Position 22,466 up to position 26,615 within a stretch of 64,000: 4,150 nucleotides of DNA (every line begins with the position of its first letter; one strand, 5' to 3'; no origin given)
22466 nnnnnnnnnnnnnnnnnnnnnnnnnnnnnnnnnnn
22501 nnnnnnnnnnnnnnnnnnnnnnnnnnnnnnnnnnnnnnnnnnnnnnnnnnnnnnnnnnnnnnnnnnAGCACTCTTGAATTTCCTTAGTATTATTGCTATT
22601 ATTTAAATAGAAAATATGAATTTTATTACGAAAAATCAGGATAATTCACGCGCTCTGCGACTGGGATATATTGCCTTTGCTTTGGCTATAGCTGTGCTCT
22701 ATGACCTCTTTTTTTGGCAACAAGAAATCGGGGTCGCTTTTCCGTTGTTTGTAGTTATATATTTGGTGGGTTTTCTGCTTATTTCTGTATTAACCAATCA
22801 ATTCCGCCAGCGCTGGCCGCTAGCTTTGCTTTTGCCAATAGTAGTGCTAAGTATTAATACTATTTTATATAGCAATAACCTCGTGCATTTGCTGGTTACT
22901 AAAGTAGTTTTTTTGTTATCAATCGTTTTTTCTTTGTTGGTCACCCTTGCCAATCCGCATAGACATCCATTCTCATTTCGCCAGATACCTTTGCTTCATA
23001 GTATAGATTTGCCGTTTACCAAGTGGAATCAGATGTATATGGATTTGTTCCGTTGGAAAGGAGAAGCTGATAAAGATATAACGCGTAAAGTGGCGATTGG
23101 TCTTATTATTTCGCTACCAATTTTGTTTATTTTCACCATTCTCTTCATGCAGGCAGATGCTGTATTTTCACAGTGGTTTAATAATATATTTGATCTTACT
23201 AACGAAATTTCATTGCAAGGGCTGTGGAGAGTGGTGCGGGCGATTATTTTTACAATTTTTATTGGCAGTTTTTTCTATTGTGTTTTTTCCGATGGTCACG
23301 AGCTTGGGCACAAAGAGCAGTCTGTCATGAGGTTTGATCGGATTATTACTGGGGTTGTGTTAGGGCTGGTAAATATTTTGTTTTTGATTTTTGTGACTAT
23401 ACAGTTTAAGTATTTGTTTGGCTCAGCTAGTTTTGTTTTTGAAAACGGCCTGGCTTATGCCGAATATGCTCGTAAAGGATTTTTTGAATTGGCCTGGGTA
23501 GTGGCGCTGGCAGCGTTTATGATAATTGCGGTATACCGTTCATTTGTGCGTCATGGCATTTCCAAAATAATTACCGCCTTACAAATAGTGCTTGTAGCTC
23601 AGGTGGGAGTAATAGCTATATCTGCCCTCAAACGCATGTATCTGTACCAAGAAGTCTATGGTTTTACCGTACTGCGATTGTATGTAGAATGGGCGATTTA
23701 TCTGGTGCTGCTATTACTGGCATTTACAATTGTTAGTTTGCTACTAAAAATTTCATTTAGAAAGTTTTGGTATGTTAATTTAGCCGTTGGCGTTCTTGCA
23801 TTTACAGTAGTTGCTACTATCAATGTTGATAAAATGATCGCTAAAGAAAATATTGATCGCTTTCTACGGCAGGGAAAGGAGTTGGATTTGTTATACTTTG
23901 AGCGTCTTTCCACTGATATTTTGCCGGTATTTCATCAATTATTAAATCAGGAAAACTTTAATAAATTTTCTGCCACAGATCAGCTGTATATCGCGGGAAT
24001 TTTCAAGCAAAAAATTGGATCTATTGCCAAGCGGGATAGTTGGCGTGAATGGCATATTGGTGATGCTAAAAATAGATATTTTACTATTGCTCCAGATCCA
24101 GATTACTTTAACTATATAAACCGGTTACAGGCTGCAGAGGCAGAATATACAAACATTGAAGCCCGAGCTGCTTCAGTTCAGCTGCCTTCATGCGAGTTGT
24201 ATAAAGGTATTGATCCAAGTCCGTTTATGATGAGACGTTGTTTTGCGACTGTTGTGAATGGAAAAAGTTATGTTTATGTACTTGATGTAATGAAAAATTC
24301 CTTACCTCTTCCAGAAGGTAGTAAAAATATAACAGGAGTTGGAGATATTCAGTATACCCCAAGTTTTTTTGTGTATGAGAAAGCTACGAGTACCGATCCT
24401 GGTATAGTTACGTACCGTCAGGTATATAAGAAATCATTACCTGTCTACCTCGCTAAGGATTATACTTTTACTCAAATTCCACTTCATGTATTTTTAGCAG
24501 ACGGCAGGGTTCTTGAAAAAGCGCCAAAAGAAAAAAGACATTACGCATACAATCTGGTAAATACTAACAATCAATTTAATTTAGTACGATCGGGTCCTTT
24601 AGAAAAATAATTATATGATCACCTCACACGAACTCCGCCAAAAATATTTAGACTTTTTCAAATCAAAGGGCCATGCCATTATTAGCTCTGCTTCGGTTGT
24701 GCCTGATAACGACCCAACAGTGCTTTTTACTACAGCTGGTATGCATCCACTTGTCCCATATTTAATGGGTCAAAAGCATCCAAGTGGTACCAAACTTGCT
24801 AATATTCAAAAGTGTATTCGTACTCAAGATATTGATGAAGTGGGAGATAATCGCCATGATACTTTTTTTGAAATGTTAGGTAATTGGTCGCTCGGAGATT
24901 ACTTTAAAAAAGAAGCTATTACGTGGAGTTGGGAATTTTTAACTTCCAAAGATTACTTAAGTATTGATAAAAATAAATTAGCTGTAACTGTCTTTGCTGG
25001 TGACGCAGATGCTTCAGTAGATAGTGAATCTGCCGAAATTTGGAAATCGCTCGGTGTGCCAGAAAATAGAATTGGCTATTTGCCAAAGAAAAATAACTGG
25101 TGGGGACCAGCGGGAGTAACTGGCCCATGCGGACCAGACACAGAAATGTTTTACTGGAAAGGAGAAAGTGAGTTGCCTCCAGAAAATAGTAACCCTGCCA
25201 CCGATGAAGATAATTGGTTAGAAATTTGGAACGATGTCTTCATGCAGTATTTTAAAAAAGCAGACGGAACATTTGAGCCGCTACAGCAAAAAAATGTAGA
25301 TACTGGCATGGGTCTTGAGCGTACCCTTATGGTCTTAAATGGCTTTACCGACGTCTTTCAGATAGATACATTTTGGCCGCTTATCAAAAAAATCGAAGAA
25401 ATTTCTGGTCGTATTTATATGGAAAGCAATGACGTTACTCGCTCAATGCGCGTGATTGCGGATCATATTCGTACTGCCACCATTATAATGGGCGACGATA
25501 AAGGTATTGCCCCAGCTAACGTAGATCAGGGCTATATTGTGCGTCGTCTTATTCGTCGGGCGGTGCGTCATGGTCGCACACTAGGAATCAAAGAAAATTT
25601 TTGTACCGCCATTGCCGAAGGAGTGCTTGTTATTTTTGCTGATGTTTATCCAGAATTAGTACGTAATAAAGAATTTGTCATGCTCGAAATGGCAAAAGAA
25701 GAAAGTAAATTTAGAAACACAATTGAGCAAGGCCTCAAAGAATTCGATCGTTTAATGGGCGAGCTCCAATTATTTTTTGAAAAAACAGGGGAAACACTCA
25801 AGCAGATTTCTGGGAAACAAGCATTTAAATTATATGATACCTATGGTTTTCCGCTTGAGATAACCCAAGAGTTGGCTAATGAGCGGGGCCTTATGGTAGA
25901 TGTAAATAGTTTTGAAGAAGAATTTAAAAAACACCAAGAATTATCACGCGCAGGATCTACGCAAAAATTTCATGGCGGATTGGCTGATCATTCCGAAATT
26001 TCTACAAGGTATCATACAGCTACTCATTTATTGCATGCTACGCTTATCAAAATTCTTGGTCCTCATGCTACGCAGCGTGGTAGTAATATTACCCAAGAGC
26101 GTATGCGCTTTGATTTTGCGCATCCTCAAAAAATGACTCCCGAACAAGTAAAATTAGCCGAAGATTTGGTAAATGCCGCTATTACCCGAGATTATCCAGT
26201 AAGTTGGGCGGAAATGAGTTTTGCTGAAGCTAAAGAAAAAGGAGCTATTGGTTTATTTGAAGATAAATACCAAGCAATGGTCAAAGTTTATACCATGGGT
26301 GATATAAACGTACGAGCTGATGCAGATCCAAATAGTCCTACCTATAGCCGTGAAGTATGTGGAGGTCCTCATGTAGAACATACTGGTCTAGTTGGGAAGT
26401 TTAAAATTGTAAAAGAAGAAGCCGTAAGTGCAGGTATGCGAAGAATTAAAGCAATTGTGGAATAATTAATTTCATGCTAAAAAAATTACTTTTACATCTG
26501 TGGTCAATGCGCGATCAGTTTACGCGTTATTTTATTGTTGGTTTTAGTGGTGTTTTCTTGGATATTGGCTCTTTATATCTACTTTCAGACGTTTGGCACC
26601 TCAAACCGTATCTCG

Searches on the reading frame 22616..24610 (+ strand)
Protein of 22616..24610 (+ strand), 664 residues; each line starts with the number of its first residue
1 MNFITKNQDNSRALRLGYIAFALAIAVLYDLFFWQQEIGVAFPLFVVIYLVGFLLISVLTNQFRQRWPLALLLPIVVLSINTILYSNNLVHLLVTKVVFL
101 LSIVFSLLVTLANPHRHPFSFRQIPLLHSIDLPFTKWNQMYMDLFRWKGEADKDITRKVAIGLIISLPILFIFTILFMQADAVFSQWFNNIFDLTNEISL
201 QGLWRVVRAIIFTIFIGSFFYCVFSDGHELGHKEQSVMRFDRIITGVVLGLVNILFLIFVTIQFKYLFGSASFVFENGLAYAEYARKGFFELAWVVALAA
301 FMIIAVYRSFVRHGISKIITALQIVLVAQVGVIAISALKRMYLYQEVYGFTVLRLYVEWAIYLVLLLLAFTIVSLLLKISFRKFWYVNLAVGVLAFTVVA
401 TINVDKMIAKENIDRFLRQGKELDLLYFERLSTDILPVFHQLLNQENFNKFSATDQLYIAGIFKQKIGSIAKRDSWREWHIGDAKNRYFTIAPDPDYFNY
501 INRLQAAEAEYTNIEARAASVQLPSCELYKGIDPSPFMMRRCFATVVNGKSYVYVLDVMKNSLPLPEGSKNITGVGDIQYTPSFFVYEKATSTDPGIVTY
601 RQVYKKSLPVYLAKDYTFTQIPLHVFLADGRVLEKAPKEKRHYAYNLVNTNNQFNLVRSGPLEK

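Call 9: search_protein_families(library=pfam, proteins=[window:22616-24610:+], max_evalue=0.001)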
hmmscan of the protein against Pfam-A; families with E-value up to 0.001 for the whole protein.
window:22616-24610:+ (664 aa): 1 family
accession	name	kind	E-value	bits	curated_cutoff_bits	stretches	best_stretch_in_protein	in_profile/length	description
PF13687.11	DUF4153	-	4.4e-68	230.6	27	1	73-441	2-372/373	Domain of unknown function (DUF4153)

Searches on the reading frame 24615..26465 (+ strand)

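Call 9: search_protein_families(library=pfam, proteins=[window:24615-26465:+], max_evalue=0.001)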
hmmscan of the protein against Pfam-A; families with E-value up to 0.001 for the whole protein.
window:24615-26465:+ (616 aa): 2 families
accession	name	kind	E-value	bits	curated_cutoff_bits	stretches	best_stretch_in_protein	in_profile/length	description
PF01411.24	tRNA-synt_2c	-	3.6e-144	481.8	30.3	1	6-467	1-450/552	tRNA synthetases class II (A)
PF07973.19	tRNA_SAD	-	3.4e-15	56.2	24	1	556-611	1-43/44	Threonyl and Alanyl tRNA synthetase second additional domain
